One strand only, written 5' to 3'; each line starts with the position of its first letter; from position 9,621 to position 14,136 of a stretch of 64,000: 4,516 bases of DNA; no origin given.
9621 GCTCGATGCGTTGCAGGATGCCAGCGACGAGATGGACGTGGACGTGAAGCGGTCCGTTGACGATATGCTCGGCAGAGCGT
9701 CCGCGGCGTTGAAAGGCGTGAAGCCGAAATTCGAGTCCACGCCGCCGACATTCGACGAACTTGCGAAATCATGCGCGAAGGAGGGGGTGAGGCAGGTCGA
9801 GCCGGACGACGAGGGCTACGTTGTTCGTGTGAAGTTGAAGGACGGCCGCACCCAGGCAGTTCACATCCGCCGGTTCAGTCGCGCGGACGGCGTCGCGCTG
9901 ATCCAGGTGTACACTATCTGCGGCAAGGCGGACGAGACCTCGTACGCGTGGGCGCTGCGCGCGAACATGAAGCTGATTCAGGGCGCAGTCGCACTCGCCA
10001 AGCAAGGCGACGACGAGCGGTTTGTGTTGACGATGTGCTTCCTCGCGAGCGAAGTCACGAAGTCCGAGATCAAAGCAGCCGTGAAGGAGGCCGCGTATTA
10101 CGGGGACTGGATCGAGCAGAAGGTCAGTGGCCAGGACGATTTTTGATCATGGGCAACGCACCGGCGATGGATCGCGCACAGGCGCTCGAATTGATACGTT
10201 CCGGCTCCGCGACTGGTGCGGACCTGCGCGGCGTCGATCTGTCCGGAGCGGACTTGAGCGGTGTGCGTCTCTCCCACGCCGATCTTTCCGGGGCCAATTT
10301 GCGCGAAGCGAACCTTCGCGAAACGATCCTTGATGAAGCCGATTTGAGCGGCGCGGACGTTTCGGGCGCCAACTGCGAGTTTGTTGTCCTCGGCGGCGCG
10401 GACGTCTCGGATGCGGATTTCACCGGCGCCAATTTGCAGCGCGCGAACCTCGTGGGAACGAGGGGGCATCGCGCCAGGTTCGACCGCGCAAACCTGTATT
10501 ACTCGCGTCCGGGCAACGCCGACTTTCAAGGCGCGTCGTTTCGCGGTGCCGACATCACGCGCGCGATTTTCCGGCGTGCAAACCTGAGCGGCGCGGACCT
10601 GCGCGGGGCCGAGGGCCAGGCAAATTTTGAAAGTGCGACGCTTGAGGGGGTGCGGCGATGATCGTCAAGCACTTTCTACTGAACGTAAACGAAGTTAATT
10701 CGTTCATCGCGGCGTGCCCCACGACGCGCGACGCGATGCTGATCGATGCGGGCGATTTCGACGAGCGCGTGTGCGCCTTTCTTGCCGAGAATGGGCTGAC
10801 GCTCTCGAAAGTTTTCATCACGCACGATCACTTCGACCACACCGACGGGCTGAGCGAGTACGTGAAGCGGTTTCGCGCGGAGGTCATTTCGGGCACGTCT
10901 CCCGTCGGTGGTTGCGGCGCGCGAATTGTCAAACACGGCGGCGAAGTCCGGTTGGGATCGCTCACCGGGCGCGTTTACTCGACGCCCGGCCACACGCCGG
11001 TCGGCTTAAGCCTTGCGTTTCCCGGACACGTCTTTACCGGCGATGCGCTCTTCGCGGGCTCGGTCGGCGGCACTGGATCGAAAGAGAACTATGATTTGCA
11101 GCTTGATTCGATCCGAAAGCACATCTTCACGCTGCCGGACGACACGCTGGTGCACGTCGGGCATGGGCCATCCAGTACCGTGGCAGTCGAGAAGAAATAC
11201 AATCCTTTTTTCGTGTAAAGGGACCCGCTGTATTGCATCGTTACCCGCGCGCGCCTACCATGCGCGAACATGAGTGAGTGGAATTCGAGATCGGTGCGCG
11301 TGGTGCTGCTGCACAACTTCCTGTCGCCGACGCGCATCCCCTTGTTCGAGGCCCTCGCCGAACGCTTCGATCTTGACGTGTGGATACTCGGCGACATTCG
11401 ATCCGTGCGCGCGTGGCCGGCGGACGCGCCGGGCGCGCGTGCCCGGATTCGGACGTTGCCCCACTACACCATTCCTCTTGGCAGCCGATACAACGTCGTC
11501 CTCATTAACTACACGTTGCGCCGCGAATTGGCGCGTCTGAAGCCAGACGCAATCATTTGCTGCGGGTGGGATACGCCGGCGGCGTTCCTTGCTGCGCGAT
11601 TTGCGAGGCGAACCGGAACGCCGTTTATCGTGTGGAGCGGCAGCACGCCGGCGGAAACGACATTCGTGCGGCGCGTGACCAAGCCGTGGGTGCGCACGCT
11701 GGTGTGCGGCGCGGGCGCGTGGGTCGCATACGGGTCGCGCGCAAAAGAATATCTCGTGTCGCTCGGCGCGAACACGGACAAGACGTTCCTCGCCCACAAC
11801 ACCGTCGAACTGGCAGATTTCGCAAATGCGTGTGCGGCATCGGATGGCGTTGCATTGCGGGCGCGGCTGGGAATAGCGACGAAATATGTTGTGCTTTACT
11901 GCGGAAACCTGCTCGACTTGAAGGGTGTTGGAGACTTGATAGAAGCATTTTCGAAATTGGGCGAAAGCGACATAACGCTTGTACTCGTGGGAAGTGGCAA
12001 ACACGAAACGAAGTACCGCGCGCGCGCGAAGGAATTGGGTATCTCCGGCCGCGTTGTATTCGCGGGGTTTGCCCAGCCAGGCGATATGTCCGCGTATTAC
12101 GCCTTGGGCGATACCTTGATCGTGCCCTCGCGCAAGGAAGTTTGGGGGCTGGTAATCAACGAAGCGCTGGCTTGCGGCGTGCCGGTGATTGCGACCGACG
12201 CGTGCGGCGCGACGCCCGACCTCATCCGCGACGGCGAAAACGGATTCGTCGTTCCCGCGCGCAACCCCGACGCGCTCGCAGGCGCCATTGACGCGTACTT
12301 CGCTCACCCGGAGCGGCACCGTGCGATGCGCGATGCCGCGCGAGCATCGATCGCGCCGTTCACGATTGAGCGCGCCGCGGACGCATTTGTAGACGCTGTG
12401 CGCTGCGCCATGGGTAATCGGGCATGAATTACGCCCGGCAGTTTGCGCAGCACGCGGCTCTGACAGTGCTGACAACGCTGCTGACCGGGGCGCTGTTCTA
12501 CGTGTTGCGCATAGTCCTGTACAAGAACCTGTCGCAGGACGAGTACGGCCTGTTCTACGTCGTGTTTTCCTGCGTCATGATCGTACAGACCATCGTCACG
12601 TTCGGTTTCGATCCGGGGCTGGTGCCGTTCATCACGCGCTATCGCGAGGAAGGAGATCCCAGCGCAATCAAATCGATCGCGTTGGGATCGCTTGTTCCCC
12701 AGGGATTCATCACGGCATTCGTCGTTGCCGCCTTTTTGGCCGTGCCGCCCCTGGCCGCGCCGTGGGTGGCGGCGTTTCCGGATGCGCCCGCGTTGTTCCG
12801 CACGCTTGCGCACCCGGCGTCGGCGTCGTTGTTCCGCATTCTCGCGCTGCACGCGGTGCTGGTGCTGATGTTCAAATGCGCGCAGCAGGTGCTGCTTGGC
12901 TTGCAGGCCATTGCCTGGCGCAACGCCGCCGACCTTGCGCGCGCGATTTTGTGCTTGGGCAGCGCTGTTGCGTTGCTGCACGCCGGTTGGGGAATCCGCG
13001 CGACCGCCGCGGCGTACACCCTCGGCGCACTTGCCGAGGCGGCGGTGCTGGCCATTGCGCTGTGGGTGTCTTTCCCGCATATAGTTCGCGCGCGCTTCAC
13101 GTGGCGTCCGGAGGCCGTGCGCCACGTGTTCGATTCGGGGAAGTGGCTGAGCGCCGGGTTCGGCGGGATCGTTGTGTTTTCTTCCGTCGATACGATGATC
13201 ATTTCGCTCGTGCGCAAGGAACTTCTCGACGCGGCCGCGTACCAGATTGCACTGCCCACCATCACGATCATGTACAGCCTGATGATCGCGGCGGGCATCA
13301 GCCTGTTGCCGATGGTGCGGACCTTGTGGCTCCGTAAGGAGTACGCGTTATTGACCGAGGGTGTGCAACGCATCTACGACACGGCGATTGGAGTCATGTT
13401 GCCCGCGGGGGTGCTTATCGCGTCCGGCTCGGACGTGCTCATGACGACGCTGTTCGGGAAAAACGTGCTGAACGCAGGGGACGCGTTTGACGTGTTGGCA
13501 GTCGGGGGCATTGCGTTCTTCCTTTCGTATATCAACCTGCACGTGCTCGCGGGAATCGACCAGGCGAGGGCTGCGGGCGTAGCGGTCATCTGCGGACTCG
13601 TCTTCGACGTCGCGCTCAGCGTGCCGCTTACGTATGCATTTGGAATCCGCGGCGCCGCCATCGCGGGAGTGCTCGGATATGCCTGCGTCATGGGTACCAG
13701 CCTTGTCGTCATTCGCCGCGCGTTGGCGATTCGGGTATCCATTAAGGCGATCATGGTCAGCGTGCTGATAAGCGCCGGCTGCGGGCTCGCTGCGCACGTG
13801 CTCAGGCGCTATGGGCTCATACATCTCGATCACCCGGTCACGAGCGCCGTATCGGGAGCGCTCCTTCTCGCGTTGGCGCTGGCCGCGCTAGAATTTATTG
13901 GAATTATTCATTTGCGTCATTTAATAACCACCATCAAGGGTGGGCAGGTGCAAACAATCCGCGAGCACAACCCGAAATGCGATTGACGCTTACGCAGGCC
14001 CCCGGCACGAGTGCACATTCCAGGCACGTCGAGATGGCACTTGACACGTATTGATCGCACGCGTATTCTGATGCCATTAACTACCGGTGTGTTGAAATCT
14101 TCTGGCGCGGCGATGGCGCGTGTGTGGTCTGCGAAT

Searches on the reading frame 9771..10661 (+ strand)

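Call 53: search_protein_families(library=pfam, proteins=[window:9771-10661:+], max_evalue=0.00001)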
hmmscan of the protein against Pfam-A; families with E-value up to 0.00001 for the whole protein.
window:9771-10661:+ (296 aa): 3 families
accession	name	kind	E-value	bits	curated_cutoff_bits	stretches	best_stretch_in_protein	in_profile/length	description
PF00805.28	Pentapeptide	-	7.2e-47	156.9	20.2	6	166-201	2-37/40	Pentapeptide repeats (8 copies)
PF13576.12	Pentapeptide_3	-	9.6e-16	58.2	27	0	237-280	1-47/48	Pentapeptide repeats (9 copies)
PF13599.13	Pentapeptide_4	-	4e-13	49.7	38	1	210-276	11-77/78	Pentapeptide repeat region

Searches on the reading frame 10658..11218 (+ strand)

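Call 54: search_protein_families(library=pfam, proteins=[window:10658-11218:+], max_evalue=0.00001)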
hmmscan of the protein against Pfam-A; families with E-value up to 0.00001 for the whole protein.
window:10658-11218:+ (186 aa): 1 family
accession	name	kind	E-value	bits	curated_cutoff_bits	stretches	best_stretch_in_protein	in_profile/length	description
PF00753.33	Lactamase_B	-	6.5e-15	56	22.7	1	12-77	5-72/196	Metallo-beta-lactamase superfamily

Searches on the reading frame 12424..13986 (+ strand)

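Call 54: search_protein_families(library=pfam, proteins=[window:12424-13986:+], max_evalue=0.00001)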
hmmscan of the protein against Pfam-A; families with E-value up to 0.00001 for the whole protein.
window:12424-13986:+ (520 aa): 1 family
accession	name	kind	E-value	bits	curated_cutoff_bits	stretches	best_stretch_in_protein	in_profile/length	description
PF01943.22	Polysacc_synt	-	5.6e-12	46.1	28.2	1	9-298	3-270/274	Polysaccharide biosynthesis protein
